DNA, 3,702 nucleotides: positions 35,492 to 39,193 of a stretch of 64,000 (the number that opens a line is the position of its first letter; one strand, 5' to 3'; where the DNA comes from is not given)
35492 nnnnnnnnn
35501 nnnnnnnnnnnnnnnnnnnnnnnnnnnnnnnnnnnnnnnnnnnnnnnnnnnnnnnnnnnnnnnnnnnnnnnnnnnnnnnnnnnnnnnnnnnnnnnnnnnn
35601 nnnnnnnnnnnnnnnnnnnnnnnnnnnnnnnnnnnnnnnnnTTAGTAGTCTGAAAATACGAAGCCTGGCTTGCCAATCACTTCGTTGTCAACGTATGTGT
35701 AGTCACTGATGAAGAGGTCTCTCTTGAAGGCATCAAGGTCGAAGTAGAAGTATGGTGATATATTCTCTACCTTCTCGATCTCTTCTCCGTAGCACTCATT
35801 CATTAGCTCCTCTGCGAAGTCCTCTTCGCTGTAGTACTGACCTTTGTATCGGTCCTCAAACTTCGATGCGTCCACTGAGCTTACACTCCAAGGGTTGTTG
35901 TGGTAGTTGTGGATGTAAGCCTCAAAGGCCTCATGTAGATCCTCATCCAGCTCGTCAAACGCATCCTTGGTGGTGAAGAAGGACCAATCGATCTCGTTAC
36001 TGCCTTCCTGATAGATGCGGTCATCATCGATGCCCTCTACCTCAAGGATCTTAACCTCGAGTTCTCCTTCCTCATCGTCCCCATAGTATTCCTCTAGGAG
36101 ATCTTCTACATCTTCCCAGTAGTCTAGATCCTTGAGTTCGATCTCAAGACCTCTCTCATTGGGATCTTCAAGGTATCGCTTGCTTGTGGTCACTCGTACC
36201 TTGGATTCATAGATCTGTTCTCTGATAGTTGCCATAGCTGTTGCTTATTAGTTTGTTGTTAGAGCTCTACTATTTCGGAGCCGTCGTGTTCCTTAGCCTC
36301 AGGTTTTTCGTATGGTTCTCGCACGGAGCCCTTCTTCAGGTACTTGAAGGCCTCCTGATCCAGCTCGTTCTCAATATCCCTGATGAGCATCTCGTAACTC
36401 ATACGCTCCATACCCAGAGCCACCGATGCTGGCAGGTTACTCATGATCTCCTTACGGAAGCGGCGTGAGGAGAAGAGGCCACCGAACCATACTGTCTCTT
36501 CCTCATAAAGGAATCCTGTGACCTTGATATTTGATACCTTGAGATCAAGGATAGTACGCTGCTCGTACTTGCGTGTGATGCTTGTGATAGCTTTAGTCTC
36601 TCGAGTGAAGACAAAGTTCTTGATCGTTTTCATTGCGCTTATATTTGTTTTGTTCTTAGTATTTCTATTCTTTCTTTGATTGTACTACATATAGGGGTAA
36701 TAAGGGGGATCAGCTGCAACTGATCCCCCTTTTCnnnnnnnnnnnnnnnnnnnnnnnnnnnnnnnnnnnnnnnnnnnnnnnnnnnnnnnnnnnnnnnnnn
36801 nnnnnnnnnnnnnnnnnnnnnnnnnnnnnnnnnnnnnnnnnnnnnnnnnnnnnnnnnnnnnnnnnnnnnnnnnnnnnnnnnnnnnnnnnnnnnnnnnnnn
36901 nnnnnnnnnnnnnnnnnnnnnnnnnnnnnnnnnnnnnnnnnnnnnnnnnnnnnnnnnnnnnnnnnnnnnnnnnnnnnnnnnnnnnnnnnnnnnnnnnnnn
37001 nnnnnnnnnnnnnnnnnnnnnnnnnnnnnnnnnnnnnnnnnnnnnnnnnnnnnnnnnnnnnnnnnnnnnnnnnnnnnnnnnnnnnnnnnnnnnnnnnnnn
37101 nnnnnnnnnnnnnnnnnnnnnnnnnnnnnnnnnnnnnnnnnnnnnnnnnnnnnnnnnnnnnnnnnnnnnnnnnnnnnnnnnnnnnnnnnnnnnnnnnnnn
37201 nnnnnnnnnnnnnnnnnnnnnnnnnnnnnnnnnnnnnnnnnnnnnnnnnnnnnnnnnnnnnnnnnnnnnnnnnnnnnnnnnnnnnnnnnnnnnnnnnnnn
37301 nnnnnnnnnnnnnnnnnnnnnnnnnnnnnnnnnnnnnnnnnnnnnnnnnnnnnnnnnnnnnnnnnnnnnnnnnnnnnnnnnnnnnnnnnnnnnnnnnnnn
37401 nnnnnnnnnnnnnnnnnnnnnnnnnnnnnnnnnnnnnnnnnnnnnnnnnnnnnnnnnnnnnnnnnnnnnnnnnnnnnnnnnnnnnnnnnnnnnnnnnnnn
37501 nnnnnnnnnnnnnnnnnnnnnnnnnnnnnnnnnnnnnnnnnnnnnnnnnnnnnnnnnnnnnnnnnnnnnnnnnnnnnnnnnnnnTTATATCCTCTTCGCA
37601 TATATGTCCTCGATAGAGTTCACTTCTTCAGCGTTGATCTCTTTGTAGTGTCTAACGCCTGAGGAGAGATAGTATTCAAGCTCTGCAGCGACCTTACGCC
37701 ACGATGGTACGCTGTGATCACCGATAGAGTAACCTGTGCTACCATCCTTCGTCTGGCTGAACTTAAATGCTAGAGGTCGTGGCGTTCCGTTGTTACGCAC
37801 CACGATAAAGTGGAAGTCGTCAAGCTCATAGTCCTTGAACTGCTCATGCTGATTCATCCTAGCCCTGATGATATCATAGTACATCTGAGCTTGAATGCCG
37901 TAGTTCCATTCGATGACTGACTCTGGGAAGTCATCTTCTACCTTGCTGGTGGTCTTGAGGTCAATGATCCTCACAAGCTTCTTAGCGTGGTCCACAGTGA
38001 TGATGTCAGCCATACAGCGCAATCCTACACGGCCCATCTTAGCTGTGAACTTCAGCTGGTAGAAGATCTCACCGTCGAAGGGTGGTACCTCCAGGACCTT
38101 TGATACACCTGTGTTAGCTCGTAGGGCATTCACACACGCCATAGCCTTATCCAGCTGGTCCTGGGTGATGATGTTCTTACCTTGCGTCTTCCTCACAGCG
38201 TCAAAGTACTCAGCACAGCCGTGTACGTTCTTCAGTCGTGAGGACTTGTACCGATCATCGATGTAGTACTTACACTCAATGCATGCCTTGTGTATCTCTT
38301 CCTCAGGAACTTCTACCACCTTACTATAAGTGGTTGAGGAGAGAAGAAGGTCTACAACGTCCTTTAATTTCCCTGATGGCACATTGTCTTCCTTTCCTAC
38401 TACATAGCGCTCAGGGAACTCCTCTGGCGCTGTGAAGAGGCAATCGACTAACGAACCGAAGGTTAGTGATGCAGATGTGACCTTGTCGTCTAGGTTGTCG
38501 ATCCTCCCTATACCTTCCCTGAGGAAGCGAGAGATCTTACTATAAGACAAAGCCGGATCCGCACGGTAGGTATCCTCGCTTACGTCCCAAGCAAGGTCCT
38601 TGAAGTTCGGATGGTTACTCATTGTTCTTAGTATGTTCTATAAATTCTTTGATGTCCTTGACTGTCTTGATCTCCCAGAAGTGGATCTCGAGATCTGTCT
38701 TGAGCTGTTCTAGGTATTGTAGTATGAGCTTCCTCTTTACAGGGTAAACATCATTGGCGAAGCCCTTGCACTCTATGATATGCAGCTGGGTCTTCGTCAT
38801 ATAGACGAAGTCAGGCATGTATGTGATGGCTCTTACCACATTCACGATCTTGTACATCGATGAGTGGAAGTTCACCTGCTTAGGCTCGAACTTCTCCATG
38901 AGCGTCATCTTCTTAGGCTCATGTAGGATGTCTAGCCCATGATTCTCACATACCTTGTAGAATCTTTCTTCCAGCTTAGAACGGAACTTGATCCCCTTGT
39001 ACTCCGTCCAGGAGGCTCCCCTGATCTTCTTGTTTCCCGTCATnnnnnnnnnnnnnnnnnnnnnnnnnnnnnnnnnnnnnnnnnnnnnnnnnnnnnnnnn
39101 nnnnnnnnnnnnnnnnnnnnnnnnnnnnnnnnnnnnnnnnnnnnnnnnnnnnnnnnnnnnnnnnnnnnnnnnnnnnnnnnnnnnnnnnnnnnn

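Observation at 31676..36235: Array of five diverged ArdA-like anti-restriction paralogs plus a YopX-like gene in a phage genome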

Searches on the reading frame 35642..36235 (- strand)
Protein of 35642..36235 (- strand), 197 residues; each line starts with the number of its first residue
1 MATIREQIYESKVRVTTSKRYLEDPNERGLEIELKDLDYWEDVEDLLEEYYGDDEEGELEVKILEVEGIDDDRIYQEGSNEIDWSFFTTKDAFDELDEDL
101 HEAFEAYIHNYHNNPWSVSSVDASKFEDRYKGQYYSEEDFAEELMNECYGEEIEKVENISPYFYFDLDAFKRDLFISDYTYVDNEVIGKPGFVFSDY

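Call 3: search_protein_families(library=pfam, max_evalue=1, proteins=[window:35642-36235:-])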
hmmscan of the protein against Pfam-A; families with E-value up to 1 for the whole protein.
window:35642-36235:- (197 aa): 3 families
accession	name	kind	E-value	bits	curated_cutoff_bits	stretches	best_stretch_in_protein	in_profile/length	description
PF07275.16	ArdA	-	2.3e-06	28.8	27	1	60-182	44-148/155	Antirestriction protein (ArdA)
PF05873.17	Mt_ATP-synt_D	-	0.0024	18.2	27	1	76-171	44-135/154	ATP synthase D chain, mitochondrial (ATP5H)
PF22893.2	ULD_2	-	0.2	12.3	24.5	1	21-59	7-45/85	Ubiquitin-like domain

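Call 4: search_protein_families(library=phrogs, max_evalue=0.01, proteins=[window:35642-36235:-])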
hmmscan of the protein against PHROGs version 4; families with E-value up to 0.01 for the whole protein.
window:35642-36235:- (197 aa): 0 families

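Call 7: search_solved_structures(query=window:35642-36235:-, max_evalue=10, show_alignments=2)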
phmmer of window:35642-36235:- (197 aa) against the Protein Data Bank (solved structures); distinct sequences matched with E-value up to 10: 2.
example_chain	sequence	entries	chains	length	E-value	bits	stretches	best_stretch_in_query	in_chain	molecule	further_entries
8p6j_BBB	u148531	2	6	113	0.027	17.8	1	104-168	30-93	Antiphagocytic M protein, type 3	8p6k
7og7_A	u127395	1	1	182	0.56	13.5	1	74-118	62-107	NosL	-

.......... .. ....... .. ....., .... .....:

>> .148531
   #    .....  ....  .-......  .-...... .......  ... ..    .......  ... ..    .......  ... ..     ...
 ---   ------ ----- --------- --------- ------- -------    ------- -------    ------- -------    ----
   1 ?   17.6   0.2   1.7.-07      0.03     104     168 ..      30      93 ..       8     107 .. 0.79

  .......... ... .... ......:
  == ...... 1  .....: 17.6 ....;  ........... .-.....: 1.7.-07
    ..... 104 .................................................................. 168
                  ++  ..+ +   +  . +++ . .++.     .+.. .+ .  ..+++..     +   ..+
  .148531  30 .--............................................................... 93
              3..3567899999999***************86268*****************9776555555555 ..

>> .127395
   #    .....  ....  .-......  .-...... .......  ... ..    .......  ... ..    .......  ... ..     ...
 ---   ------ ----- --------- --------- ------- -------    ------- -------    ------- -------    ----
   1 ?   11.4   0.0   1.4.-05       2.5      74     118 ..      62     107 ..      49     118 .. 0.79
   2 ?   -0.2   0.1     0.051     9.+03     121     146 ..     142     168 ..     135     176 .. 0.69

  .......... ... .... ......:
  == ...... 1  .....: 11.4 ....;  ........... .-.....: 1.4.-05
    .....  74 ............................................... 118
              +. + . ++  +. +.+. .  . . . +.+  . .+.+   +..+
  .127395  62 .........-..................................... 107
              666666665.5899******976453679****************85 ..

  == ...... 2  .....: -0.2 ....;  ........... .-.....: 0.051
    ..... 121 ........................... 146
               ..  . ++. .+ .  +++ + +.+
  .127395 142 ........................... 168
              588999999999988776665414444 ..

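Call 15: find_related_loci(query=window:35642-36235:-, collection=viral_contigs, flank=10000)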
Query window:35642-36235:- (197 aa) in viral_contigs; peptide patterns used: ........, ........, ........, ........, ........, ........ (x = any residue, [..] = any of these).
17 stretches matched a pattern; 14 encode a relative of the query (tblastn E <= 1e-3); 13 distinct loci.
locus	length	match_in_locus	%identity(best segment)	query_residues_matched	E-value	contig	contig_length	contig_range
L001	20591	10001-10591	96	1-197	1e-124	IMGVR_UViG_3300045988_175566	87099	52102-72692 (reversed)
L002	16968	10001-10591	92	1-197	5e-118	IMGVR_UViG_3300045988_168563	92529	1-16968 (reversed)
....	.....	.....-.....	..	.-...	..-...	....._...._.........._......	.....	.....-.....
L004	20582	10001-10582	92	4-197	1e-115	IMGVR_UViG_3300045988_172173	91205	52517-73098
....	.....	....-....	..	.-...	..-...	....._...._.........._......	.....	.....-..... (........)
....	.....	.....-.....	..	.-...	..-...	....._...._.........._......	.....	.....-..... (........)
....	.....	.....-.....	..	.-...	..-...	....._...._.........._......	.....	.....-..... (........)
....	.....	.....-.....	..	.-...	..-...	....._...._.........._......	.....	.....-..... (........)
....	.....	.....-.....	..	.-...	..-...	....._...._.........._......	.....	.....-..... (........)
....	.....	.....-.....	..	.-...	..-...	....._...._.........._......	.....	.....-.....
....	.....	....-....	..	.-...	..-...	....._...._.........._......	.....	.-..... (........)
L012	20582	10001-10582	89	4-197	7e-110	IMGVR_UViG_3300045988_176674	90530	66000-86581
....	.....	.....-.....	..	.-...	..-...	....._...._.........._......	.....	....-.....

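Call 19: find_homologous_proteins(query=window:35642-36235:-, max_evalue=0.001)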
Query window:35642-36235:- (197 aa): 13 proteins with E <= 0.001 among 150 candidates.
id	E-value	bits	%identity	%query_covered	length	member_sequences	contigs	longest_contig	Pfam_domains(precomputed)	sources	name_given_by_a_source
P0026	1.5e-116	406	95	99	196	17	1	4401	PF07275.17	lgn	-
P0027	2.1e-112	392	92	100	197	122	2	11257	PF07275.17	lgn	-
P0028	3.7e-106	372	90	99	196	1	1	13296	-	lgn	-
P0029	7.1e-106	371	87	100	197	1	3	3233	-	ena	-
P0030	1.4e-105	370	89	99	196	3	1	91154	PF07275.17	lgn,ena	-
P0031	7.9e-105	367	86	99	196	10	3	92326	PF07275.17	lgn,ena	-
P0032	8.0e-104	364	86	100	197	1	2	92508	PF07275.17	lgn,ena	-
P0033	6.2e-103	361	88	99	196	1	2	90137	PF07275.17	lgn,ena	-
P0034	1.1e-102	360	87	100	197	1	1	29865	PF07275.17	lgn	-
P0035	7.1e-102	358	87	99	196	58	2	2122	PF07275.17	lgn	-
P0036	2.0e-8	53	36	89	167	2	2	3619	PF07275.17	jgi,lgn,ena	jgi:antirestriction protein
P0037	7.5e-8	51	41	52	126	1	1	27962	PF07275.17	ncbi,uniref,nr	ncbi:antirestriction protein ArdA [Prevotella sp.]|uniref:antirestriction protein ArdA n=1 Tax=Prevo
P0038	4.4e-4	38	47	51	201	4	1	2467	PF07275.17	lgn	-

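Call 35: search_solved_structures(query=A6, max_evalue=10, show_alignments=2)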
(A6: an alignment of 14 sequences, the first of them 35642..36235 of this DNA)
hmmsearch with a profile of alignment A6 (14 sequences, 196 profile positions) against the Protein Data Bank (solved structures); distinct sequences matched with E-value up to 10: 0.

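Call 40: search_dna_similar(query=window:35642-36235:-, collection=phages, mode=protein, max_evalue=0.001, max_rows=25)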
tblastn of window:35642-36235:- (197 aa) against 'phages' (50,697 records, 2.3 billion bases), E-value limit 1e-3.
Records with a match: 4; places in all: 4; records where one place covers at least 80% of the query: 0.
Best place of each record, by identity: <60% 4.
By first word of the organism name: Pseudomonas 3; Desulfovibrio 1.
By host as written in the record: Pseudomonas syringae isolate 3M 2; Desulfovibrio desulfuricans strain Edelweiss 1; Pseudomonas asplenii UPB0736 (synonym: Pseudomonas fuscovaginae) 1.
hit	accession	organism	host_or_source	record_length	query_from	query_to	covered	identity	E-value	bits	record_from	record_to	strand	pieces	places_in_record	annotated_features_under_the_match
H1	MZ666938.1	Desulfovibrio phage ProddE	Desulfovibrio desulfuricans strain ...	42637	102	186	43%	37.2%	7e-4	45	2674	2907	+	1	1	ArdA-like antirestriction protein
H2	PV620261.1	Pseudomonas phage phTUNSm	Pseudomonas asplenii UPB0736 (synonym: ...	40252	120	187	35%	42.0%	3e-4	47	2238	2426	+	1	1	anti-restriction protein | hypothetical protein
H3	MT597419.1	Pseudomonas phage vB_PsyP_3MF5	Pseudomonas syringae isolate 3M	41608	120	187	35%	42.0%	3e-4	47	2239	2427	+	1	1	ArdA-like antirestriction protein | hypothetical protein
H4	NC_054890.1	Pseudomonas phage vB_PsyP_3MF5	Pseudomonas syringae isolate 3M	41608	120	187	35%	42.0%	3e-4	47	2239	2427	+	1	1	anti-restriction protein | hypothetical protein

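Call 60: find_related_loci(query=A6, collection=viral_contigs, flank=8000)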
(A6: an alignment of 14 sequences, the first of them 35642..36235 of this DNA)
Query A6 (197 aa) in viral_contigs; peptide patterns used: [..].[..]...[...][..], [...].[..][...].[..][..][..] (x = any residue, [..] = any of these).
600 stretches matched a pattern (row limit reached: there are more); 60 encode a relative of the query (tblastn E <= 1e-3); 60 distinct loci.
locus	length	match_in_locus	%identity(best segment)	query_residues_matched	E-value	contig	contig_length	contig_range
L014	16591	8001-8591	96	1-197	3e-124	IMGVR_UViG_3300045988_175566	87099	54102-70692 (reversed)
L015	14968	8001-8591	92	1-197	1e-117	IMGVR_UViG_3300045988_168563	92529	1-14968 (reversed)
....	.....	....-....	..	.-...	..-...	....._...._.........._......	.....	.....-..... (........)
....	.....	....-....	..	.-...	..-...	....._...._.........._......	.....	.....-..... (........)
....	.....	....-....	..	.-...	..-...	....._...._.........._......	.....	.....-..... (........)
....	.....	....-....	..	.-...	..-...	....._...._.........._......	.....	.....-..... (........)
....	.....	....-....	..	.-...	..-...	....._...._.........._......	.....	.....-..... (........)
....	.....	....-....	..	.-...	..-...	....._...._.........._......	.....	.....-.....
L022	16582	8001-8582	89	4-197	2e-109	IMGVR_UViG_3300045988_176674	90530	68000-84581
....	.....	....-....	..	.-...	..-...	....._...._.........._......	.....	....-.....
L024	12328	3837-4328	34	10-189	3e-17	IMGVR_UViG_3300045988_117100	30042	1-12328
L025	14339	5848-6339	35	10-189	5e-17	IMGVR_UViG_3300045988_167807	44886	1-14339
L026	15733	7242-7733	34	10-189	7e-17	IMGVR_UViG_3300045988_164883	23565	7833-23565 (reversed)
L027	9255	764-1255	33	10-189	9e-17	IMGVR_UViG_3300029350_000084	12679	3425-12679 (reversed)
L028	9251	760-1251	33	10-189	9e-17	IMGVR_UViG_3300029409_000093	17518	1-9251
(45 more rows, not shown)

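Call 66: search_protein_families(library=ncbifam, max_evalue=1, proteins=[window:35642-36235:-])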
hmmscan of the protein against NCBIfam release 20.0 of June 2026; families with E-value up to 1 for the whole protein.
window:35642-36235:- (197 aa): 0 families

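Call 74: search_protein_families(library=pfam, alignment_id=A9, max_evalue=0.001)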
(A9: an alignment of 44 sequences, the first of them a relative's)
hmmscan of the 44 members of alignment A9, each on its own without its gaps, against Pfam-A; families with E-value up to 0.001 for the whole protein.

A. member 1, L051:4508-5125:+ (205 aa): 1 family
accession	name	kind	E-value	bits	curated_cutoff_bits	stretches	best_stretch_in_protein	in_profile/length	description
PF07275.16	ArdA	-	1.8e-30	107.1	27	1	43-195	1-147/155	Antirestriction protein (ArdA)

B. families by the number of members that match (of 44 scanned): 1 family
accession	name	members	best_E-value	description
PF07275.16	ArdA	44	8.5e-35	Antirestriction protein (ArdA)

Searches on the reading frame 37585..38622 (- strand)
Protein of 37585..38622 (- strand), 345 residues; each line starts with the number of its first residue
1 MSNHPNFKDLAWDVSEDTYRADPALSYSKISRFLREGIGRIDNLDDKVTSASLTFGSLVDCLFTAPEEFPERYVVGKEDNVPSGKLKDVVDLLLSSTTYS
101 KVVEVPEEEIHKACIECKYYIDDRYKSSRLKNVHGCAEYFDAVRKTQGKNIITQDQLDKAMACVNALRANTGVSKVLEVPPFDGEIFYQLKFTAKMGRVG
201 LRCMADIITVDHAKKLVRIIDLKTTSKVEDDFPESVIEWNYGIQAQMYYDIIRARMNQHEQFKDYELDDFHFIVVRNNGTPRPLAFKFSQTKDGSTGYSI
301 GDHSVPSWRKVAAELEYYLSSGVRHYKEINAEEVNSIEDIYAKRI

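Call 12: search_protein_families(library=pfam, max_evalue=0.01, proteins=[window:37585-38622:-])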
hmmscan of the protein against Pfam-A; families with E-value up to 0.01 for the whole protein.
window:37585-38622:- (345 aa): 3 families
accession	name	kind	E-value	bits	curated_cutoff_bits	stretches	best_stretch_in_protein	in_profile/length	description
PF12684.13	DUF3799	-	2.3e-09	37.8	26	1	49-260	27-172/233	PDDEXK-like domain of unknown function (DUF3799)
PF12705.13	PDDEXK_1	-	0.00044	20.7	22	1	187-259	114-176/247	PD-(D/E)XK nuclease superfamily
PF24069.1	DUF7364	-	0.0057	17.8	27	0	22-50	39-67/74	Family of unknown function (DUF7364)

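Call 41: search_dna_similar(query=window:37585-38622:-, collection=phages, mode=protein, max_evalue=0.00001, max_rows=15)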
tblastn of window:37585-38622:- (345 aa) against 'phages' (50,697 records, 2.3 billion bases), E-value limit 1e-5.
Records with a match: 87; places in all: 87; records where one place covers at least 80% of the query: 79.
Best place of each record, by identity: <60% 87.
By first word of the organism name: Bacteroides 29; Flavobacterium 29; uncultured 21; IAS 2; Cellulophaga 2; Kehishuvirus 1; Kolpuevirus 1; Dulem 1; bajarodcaudo 1.
By host as written in the record: Bacteroides intestinalis DSM 108646 24; - 22; Flavobacterium psychrophilum 950106-1/1 12; Flavobacterium psychrophilum 020612-2/1 3; Flavobacterium psychrophilum strain FPS-D10 3; Homo sapiens 2; Bacteroides intestinalis APC919/174 2; Bacteroides cellulosilyticus 2; and 12 more.
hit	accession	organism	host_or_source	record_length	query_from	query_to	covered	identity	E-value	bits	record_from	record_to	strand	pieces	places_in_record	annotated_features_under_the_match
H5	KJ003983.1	IAS virus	Homo sapiens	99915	6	292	83%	40.5%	7e-51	187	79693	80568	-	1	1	record has no annotation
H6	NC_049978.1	IAS virus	Homo sapiens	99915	6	292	83%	40.5%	7e-51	187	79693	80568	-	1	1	PD-(D/E)XK superfamily exonuclease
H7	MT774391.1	uncultured phage cr126_1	human feces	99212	8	340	97%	34.9%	8e-50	184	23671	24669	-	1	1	PD-(D/E)XK superfamily exonuclease | hypothetical protein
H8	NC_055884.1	uncultured phage cr126_1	human feces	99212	8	340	97%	34.9%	8e-50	184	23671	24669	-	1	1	PD-(D/E)XK superfamily exonuclease | hypothetical protein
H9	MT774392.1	uncultured phage cr128_1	human feces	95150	9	325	92%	36.1%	3e-56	202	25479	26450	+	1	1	PD-(D/E)XK superfamily exonuclease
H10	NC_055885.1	uncultured phage cr128_1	human feces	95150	9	325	92%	36.1%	3e-56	202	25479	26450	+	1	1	PD-(D/E)XK superfamily exonuclease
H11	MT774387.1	uncultured phage cr111_1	human feces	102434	6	340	97%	34.1%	1e-48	181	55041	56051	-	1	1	PD-(D/E)XK superfamily exonuclease | hypothetical protein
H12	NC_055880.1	uncultured phage cr111_1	human feces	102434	6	340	97%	34.1%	1e-48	181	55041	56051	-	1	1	PD-(D/E)XK superfamily exonuclease | hypothetical protein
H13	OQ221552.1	Bacteroides phage PhiCrAssBcn17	Bacteroides intestinalis DSM 108646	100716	8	333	94%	35.0%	3e-53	194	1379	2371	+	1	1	hypothetical protein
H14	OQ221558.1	Bacteroides phage PhiCrAssBcn23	Bacteroides intestinalis DSM 108646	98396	8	333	94%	35.0%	6e-53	193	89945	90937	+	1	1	exonuclease, PD-(D/E)XK superfamily | hypothetical protein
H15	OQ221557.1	Bacteroides phage PhiCrAssBcn22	Bacteroides intestinalis DSM 108646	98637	8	333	94%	35.0%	6e-53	193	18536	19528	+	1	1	exonuclease, PD-(D/E)XK superfamily | hypothetical protein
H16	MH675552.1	Bacteroides phage crAss001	Bacteroides intestinalis APC919/174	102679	8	333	94%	35.0%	6e-53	193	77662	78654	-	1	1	exonuclease, PD-(D/E)XK superfamily | hypothetical protein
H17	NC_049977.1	Bacteroides phage crAss001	Bacteroides intestinalis APC919/174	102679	8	333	94%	35.0%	6e-53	193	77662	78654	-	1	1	exonuclease, PD-(D/E)XK superfamily | hypothetical protein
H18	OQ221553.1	Bacteroides phage PhiCrAssBcn18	Bacteroides intestinalis DSM 108646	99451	8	333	94%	35.0%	8e-53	192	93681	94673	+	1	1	exonuclease, PD-(D/E)XK superfamily | hypothetical protein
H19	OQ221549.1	Bacteroides phage PhiCrAssBcn14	Bacteroides intestinalis DSM 108646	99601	8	333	94%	35.0%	8e-53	192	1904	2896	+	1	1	exonuclease, PD-(D/E)XK superfamily | hypothetical protein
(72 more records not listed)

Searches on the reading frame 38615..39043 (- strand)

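Call 12: search_protein_families(library=pfam, max_evalue=0.01, proteins=[window:38615-39043:-])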
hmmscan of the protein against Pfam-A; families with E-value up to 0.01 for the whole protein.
window:38615-39043:- (142 aa): 1 family
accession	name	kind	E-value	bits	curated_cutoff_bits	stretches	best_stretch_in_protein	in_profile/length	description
PF06356.17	DUF1064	-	8.1e-09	36.3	24.7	1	10-117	6-107/117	Protein of unknown function (DUF1064)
